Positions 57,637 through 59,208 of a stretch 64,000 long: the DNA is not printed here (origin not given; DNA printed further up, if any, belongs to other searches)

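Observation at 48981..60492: Envelope glycopolymer locus: GT2, GT4, initiating transferase, Wzy-like polymerase and two LCP ligases with a GGDEF cyclase wedged between the LCP paralogs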

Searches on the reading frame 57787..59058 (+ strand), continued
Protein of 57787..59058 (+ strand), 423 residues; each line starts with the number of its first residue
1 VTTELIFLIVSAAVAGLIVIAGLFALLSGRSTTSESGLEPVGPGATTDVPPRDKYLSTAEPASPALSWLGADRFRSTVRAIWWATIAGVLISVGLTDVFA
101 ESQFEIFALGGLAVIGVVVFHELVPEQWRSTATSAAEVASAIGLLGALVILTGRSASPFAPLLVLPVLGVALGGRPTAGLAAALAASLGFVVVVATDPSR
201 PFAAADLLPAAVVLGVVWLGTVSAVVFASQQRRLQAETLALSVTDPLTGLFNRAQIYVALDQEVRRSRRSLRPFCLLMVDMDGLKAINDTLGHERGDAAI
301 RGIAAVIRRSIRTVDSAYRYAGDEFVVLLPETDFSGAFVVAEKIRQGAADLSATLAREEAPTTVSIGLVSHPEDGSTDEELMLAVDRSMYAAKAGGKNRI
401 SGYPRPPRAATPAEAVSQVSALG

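Call 22: find_related_loci(query=A1, collection=genome_contigs, flank=10000)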
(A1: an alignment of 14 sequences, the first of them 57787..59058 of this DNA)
Query A1 (423 aa) in genome_contigs; peptide patterns used: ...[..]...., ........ (x = any residue, [..] = any of these).
600 stretches matched a pattern (row limit reached: there are more); 573 encode a relative of the query (tblastn E <= 1e-3); the best 80 are kept; 80 distinct loci.
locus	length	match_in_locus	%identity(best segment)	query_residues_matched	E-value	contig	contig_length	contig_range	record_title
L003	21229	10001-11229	85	1-409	1e-170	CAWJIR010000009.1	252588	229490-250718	MAG: uncultured Chloroflexia bacterium isolate MFD05176.bin.2.37 genome assembly, contig: contig_36548, whole genome sho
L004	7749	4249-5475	52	4-409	2e-117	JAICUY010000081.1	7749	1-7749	MAG: Steroidobacteraceae bacterium isolate HEB_FP_1_bin.9 k141_341689_length_7749_cov_12.3830, whole genome shotgun sequ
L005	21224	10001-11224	50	1-409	4e-105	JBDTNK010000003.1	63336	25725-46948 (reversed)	MAG: Chloroflexota bacterium isolate cluster3_bin.149 NODE_1007_length_63336_cov_12.863324, whole genome shotgun sequenc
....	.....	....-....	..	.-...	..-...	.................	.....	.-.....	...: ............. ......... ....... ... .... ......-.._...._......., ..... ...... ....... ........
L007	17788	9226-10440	48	4-414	3e-104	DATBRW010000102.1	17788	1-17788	MAG TPA_asm: Candidatus Limnocylindria bacterium isolate SMAG_U4139 k141_2502436, whole genome shotgun sequence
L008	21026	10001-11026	53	57-406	1e-103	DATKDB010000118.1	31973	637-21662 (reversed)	MAG TPA_asm: Candidatus Binatia bacterium isolate SMAG_U14461 k141_2769141, whole genome shotgun sequence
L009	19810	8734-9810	52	53-413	6e-101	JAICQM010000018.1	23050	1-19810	MAG: Chloroflexota bacterium isolate TY_HY_2_bin.42 k141_4706680_length_23050_cov_33.6367, whole genome shotgun sequence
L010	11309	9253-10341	53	53-406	2e-100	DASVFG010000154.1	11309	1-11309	MAG TPA_asm: Candidatus Limnocylindria bacterium isolate SMAG_U2083 k141_287317, whole genome shotgun sequence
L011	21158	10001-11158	47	1-402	1e-100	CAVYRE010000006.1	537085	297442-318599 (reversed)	MAG: uncultured Chloroflexia bacterium isolate MFD06085.bin.1.42 genome assembly, contig: contig_8484, whole genome shot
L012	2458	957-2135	48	4-406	8e-105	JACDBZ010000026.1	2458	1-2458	MAG: Chloroflexota bacterium isolate MGR_bin295 SD2897-2912_k127_7418232, whole genome shotgun sequence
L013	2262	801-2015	52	4-415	1e-104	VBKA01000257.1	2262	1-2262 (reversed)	MAG: Chloroflexi bacterium isolate CF_170 14_1009_16_30cm_scaffold_186997, whole genome shotgun sequence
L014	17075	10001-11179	49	1-409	7e-99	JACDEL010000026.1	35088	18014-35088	MAG: Chloroflexi bacterium isolate MGR_bin359 SD2903_NODE_116_length_35088_cov_1.816910, whole genome shotgun sequence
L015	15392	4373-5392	54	59-406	8e-99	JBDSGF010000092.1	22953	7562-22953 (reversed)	MAG: Candidatus Limnocylindria bacterium isolate cluster1_bin.246 k127_2647365, whole genome shotgun sequence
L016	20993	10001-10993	54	76-406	6e-97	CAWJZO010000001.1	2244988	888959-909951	MAG: uncultured Chloroflexia bacterium isolate MFD08497.bin.2.144 genome assembly, contig: contig_34056, whole genome sh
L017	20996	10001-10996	55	76-406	9e-97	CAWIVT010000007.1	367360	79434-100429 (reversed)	MAG: uncultured Chloroflexia bacterium isolate MFD04212.bin.2.63 genome assembly, contig: contig_5843, whole genome shot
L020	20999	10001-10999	53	75-406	1e-94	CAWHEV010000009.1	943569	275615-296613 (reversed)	MAG: uncultured Chloroflexia bacterium isolate MFD02360.bin.1.60 genome assembly, contig: contig_7956, whole genome shot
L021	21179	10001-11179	47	4-406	4e-94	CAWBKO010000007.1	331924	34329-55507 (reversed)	MAG: uncultured Chloroflexia bacterium isolate MFD09212.bin.2.38 genome assembly, contig: contig_59001, whole genome sho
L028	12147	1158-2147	41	74-402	2e-67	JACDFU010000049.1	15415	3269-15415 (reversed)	MAG: Chloroflexi bacterium isolate MGR_bin394 SD2906_NODE_359_length_15415_cov_1.331502, whole genome shotgun sequence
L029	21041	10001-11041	42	74-418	3e-66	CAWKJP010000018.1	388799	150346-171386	MAG: uncultured Chloroflexia bacterium isolate MFD01872.bin.2.196 genome assembly, contig: contig_58594, whole genome sh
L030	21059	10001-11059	39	74-423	3e-64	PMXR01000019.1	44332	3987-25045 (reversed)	MAG: Chloroflexi bacterium isolate fen_1026 73.20110800_E1D.52_contig_709, whole genome shotgun sequence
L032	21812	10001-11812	41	74-400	1e-56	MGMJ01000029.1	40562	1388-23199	MAG: Chloroflexi bacterium GWC2_73_18 gwc2_scaffold_1485, whole genome shotgun sequence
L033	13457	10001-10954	39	96-411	6e-49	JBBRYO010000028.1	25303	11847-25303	MAG: Candidatus Limnocylindrales bacterium isolate La5_metabat2.116 La5_metabat2.116_K_700937_L_25303_cov_52.6540, whole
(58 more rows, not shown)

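Call 29: search_protein_families(library=pfam, proteins=[L029:6135-8192:-, L029:9055-9750:-, L029:11303-12760:+, L029:12922-15132:+, L030:7029-8303:+, L030:8322-9557:-, L030:12447-14030:-, L032:8347-9684:-, L032:12389-13321:-, L032:13364-14410:-], max_evalue=0.001)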
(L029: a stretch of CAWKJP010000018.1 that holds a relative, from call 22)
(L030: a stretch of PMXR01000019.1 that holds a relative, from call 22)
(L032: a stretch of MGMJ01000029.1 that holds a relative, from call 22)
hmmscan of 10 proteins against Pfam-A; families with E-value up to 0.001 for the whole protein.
L029:6135-8192:- (686 aa): 0 families

L029:9055-9750:- (232 aa): 6 families
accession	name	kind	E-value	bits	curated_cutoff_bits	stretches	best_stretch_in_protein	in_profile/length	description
PF01037.27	AsnC_trans_reg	-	4.6e-17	62.1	25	1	151-221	1-72/73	Lrp/AsnC ligand binding domain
PF13404.12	HTH_AsnC-type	-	9.5e-15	54.6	27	1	88-126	3-41/42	AsnC-type helix-turn-helix domain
PF22482.2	AsnC_trans_reg_3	-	3.8e-12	46.6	24.4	1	167-231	31-94/95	PF0864 C-terminal dimeric alpha+beta barrel domain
PF13412.12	HTH_24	-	7.2e-11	41.9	21.9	1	87-132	2-47/48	Winged helix-turn-helix DNA-binding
PF22451.2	NirdL-like_HTH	-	1.1e-05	25.4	27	1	90-131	1-45/47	Siroheme decarboxylase NirDL-like HTH domain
PF09339.16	HTH_IclR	-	0.00019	21.6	22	1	92-133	7-49/52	IclR helix-turn-helix domain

L029:11303-12760:+ (486 aa): 1 family
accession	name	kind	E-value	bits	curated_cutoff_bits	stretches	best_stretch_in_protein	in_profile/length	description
PF05140.19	ResB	-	9e-64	216.5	24.6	1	38-463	1-476/486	ResB-like family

L029:12922-15132:+ (737 aa): 3 families
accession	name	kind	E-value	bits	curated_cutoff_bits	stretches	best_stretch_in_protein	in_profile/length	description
PF12437.13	GSIII_N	-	4.7e-70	234.8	25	1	51-213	2-160/160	Glutamine synthetase type III N terminal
PF18318.6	Gln-synt_C-ter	-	3.7e-38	130.4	22.7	1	541-651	3-113/118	Glutamine synthetase C-terminal domain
PF00120.29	Gln-synt_C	-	1.6e-19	70.7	24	1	233-418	17-195/344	Glutamine synthetase, catalytic domain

L030:7029-8303:+ (425 aa): 3 families
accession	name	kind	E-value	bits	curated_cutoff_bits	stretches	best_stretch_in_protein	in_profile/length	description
PF00266.25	Aminotran_5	-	1.2e-19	71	21.5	1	63-291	38-268/371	Aminotransferase class-V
PF01053.26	Cys_Met_Meta_PP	-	6.4e-07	28.7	27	1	95-206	77-179/381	Cys/Met metabolism PLP-dependent enzyme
PF01041.23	DegT_DnrJ_EryC1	-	0.00015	21.5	19.8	1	93-206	47-151/360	DegT/DnrJ/EryC1/StrS aminotransferase family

L030:8322-9557:- (412 aa): 3 families
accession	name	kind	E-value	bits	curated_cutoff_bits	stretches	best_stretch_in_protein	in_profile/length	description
PF10509.15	GalKase_gal_bdg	-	2.4e-18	65.9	23.1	1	33-72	11-49/49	Galactokinase galactose-binding signature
PF00288.32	GHMP_kinases_N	-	3.7e-11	43.5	22.3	1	119-204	2-86/87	GHMP kinases N terminal domain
PF08544.19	GHMP_kinases_C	-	4.8e-08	33.7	21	1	308-386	3-82/85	GHMP kinases C terminal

L030:12447-14030:- (528 aa): 2 families
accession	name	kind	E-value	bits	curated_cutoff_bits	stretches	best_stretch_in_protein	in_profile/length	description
PF00120.29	Gln-synt_C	-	3e-14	53.3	24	1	16-133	69-186/344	Glutamine synthetase, catalytic domain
PF18318.6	Gln-synt_C-ter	-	4e-12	46.4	22.7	1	268-308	2-42/118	Glutamine synthetase C-terminal domain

L032:8347-9684:- (446 aa): 6 families
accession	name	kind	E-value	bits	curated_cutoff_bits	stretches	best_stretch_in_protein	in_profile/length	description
PF06723.19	MreB_Mbl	-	4.4e-144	479.7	27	1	107-432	2-325/327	MreB/Mbl protein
PF00012.26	HSP70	-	2.2e-13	49.7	20.6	1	204-299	138-239/599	Hsp70 protein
PF14450.12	FtsA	-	7.7e-13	49.3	31.8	1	255-412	2-111/127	Cell division protein FtsA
PF00022.25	Actin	-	2.9e-09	36.5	27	1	144-293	45-186/410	Actin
PF11104.14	PilM_2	-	2.8e-08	33.5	27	0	381-413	276-307/340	Type IV pilus assembly protein PilM;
PF25216.1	Volactin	-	4.4e-05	23.6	35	1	142-421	56-316/321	Volactin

L032:12389-13321:- (311 aa): 2 families
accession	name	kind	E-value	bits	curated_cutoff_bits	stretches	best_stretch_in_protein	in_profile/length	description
PF04002.20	RadC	-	1.9e-35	121.8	22.1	1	173-291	2-120/121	RadC-like JAB domain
PF20582.4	UPF0758_N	-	5.1e-19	68.6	27.1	1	73-149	2-77/77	UPF0758 N-terminal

L032:13364-14410:- (349 aa): 1 family
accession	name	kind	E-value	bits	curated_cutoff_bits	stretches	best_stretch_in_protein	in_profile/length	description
PF02517.21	Rce1-like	-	6.1e-19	68.5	22.4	1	230-331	3-92/93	Type II CAAX prenyl endopeptidase Rce1-like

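Call 30: search_protein_families(library=pfam, proteins=[L033:4564-5409:+, L033:6075-6662:+, L033:6628-7635:-, L033:8360-8683:-, L028:268-762:-, L028:3814-5394:+, L028:5270-7141:-, L008:11334-12503:-, L002:10001-10760:+], max_evalue=0.01)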
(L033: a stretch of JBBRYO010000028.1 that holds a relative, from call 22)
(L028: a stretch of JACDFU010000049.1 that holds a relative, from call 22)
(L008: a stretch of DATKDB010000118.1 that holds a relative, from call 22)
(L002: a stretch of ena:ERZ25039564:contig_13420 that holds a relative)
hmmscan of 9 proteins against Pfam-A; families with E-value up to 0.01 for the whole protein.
L033:4564-5409:+ (282 aa): 2 families
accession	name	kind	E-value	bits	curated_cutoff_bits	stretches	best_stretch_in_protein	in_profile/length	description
PF01138.27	RNase_PH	-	2.7e-25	89.7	25.5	1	54-184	1-127/130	3' exoribonuclease family, domain 1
PF03725.20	RNase_PH_C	-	9.1e-09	35.6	20.8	1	198-260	3-64/67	3' exoribonuclease family, domain 2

L033:6075-6662:+ (196 aa): 0 families

L033:6628-7635:- (336 aa): 0 families

L033:8360-8683:- (108 aa): 1 family
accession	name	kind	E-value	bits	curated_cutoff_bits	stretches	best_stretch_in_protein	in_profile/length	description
PF04226.18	Transgly_assoc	-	2.2e-08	34.6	25.3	1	44-99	1-49/49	Transglycosylase associated protein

L028:268-762:- (165 aa): 8 families
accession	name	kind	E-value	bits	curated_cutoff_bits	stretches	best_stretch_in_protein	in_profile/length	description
PF01037.27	AsnC_trans_reg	-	2.6e-18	66.1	25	1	84-154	1-72/73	Lrp/AsnC ligand binding domain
PF13404.12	HTH_AsnC-type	-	9.4e-15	54.6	27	1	21-59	3-41/42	AsnC-type helix-turn-helix domain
PF22482.2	AsnC_trans_reg_3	-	2.1e-14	53.8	24.4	1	91-164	14-94/95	PF0864 C-terminal dimeric alpha+beta barrel domain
PF13412.12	HTH_24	-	3.2e-11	43.1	21.9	1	22-65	4-47/48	Winged helix-turn-helix DNA-binding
PF22451.2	NirdL-like_HTH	-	7.1e-07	29.2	27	1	23-65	1-46/47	Siroheme decarboxylase NirDL-like HTH domain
PF09339.16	HTH_IclR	-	4.3e-06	26.8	22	1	25-66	7-49/52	IclR helix-turn-helix domain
PF13542.12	HTH_Tnp_ISL3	-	0.00071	19.4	27.4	1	21-58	15-49/51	Helix-turn-helix domain of transposase family ISL3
PF08279.18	HTH_11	-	0.0011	19.2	25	1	24-78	3-54/55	HTH domain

L028:3814-5394:+ (527 aa): 1 family
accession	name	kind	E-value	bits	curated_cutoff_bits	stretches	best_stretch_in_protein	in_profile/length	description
PF05140.19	ResB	-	5.8e-66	223.7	24.6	1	65-497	1-475/486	ResB-like family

L028:5270-7141:- (624 aa): 0 families

L008:11334-12503:- (390 aa): 2 families
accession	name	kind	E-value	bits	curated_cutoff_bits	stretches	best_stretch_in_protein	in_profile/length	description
PF11258.13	DUF3048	-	1.2e-31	110.3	25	1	87-226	3-144/148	Protein of unknown function (DUF3048) N-terminal domain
PF17479.7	DUF3048_C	-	6e-18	65.7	25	1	270-377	11-113/114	Protein of unknown function (DUF3048) C-terminal domain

L002:10001-10760:+ (253 aa): 0 families

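Call 37: search_protein_families(library=ncbifam, proteins=[window:57787-59058:+], max_evalue=0.00001)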
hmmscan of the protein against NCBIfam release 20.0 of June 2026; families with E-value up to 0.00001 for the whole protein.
window:57787-59058:+ (423 aa): 21 families
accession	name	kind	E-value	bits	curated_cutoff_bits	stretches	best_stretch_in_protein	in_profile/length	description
TIGR00254.1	GGDEF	domain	1.1e-44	152.1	37.4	1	241-400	4-164/168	diguanylate cyclase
NF038266.1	diguan_SiaD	equivalog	1e-40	139.7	290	1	232-400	84-252/252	biofilm regulation diguanylate cyclase SiaD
NF007135.0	PRK09581.1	equivalog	1.8e-40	139.1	474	1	236-401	286-453/457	PleD family two-component system response regulator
NF007380.0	PRK09894.1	equivalog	4.7e-38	131.2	256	1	228-400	114-284/296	diguanylate cyclase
NF007423.1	PRK09966.1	equivalog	4.2e-32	111.5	325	1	230-393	224-390/390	diguanylate cyclase DgcN/YfiN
NF041606.1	dguan_cyc_DgcA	equivalog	6.2e-32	110.9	370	1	236-401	172-337/340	diguanylate cyclase DgcA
NF047654.1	DiguCycDgcRLepto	equivalog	1.3e-29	103.1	500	1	230-400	121-293/295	diguanylate cyclase DgcR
NF051473.1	DigCycDgcsShew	equivalog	3.4e-27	95.6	400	1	243-399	136-287/291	diguanylate cyclase DgcS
NF040885.1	diguan_DgcJ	equivalog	3.3e-26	92.1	500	1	219-397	318-490/493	diguanylate cyclase DgcJ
NF007599.0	PRK10245.1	equivalog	3.7e-25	88.2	402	1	203-400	173-367/371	diguanylate cyclase AdrA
NF007298.0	PRK09776.1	equivalog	8.1e-25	86.9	1135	1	220-407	662-849/1111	diguanylate cyclase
NF011955.1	PRK15426.1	equivalog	1.2e-24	86.4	408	1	243-400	399-558/564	cellulose biosynthesis regulator diguanylate cyclase DgcQ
NF045675.1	PhdiestaseDibA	equivalog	1.9e-21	76.1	980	1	230-400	191-361/623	phosphodiesterase DibA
NF007474.0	PRK10060.1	equivalog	2.1e-21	75.8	782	1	230-399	225-391/663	cyclic di-GMP phosphodiesterase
NF047872.1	GGDEF_GdpS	equivalog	1.7e-19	70.2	400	1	243-401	188-348/355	GGDEF domain-containing protein GdpS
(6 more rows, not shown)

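Call 47: find_encoding_contigs(protein=P0033, flank=10000, max_places=1)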
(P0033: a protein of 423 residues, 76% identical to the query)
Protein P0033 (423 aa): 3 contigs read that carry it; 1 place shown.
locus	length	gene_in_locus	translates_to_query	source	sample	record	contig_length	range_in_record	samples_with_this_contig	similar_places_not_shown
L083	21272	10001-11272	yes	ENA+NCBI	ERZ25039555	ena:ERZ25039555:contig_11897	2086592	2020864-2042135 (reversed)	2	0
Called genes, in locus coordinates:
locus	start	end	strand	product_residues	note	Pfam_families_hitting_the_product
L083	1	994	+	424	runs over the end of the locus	PF03446:NAD_binding_2 (weak), PF03721:UDPG_MGDP_dh_N, PF00984:UDPG_MGDP_dh, PF03720:UDPG_MGDP_dh_C (weak)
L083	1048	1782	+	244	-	PF00535:Glycos_transf_2, PF13641:Glyco_tranf_2_3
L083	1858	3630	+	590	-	PF13616:Rotamase_3 (weak), PF00639:Rotamase, PF13145:Rotamase_2, PF13616:Rotamase_3, PF00639:Rotamase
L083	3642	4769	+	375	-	PF01503:PRA-PH (faint), PF03819:MazG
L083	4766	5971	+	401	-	PF13439:Glyco_transf_4, PF13579:Glyco_trans_4_4, PF00534:Glycos_transf_1, PF13692:Glyco_trans_1_4, PF13524:Glyco_trans_1_2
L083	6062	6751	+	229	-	PF02397:Bac_transf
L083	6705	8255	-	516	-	PF04932:Wzy_C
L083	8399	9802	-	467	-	PF03816:LytR_cpsA_psr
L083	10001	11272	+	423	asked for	PF00990:GGDEF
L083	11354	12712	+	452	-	PF03816:LytR_cpsA_psr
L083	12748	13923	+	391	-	PF01053:Cys_Met_Meta_PP, PF01041:DegT_DnrJ_EryC1 (weak), PF01212:Beta_elim_lyase (faint), PF00266:Aminotran_5 (weak)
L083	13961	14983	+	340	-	PF13556:HTH_30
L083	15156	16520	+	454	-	PF03951:Gln-synt_N, PF00120:Gln-synt_C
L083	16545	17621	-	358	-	PF00534:Glycos_transf_1, PF13692:Glyco_trans_1_4, PF13524:Glyco_trans_1_2 (weak)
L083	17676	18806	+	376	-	PF13439:Glyco_transf_4, PF13579:Glyco_trans_4_4, PF00534:Glycos_transf_1, PF13692:Glyco_trans_1_4, PF13524:Glyco_trans_1_2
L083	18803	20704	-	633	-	PF00534:Glycos_transf_1, PF13692:Glyco_trans_1_4, PF01943:Polysacc_synt, PF13440:Polysacc_synt_3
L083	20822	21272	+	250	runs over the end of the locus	-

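Call 48: find_encoding_contigs(protein=P0007, flank=10000, max_places=1)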
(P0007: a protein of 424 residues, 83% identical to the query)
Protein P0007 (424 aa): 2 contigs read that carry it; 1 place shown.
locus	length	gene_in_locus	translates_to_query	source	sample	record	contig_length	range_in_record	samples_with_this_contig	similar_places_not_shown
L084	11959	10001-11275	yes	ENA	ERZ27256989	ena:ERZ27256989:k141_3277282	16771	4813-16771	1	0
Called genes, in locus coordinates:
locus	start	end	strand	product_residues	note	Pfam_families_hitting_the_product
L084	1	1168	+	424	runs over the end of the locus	PF03446:NAD_binding_2 (weak), PF03721:UDPG_MGDP_dh_N, PF00984:UDPG_MGDP_dh, PF03720:UDPG_MGDP_dh_C (weak)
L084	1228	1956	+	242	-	PF00535:Glycos_transf_2, PF13641:Glyco_tranf_2_3 (weak)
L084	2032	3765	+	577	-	PF13616:Rotamase_3, PF00639:Rotamase, PF13145:Rotamase_2 (weak), PF00639:Rotamase, PF13145:Rotamase_2, PF13616:Rotamase_3, PF00639:Rotamase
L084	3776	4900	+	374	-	PF01503:PRA-PH (faint), PF03819:MazG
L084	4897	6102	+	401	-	PF13439:Glyco_transf_4, PF13579:Glyco_trans_4_4, PF00534:Glycos_transf_1, PF13692:Glyco_trans_1_4, PF13524:Glyco_trans_1_2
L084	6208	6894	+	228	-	PF02397:Bac_transf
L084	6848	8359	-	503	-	PF04932:Wzy_C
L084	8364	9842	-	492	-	PF03816:LytR_cpsA_psr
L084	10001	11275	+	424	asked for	PF00990:GGDEF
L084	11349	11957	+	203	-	?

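Call 49: predict_structure(alignment_id=A2)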
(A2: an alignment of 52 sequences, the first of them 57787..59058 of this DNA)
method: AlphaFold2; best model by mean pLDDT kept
length: 423 residues; sequences in the alignment: 52
mean_pLDDT: 76.4   pTM: 0.50
mean pLDDT of the five models: 76.4, 74.3, 73.6, 70.3, 66.7
residues with pLDDT >= 90: 83; 70-90: 244; 50-70: 34; < 50: 62
segments of 3 or more residues with pLDDT < 50: 29-69, 249-251, 407-423
pLDDT, mean of each block of 10 residues (from residue 1): 79 83 66 36 34 35 43 73 86 85 91 90 79 85 92 89 90 83 93 90 87 94 89 73 51 70 81 88 82 80 83 75 84 88 88 66 88 85 89 86 56 39 35
secondary structure, 60 per line:
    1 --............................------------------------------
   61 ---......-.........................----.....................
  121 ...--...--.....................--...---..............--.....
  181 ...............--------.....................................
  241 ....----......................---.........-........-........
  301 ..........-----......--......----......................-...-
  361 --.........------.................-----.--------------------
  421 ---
elements in order: H3-30 H64-69 H71-95 H100-123 H131-151 H160-173 H176-195 H204-244 H249-270 E274-282 H284-291 H293-310 E316-321 E324-329 H334-355 E363-371 H378-394
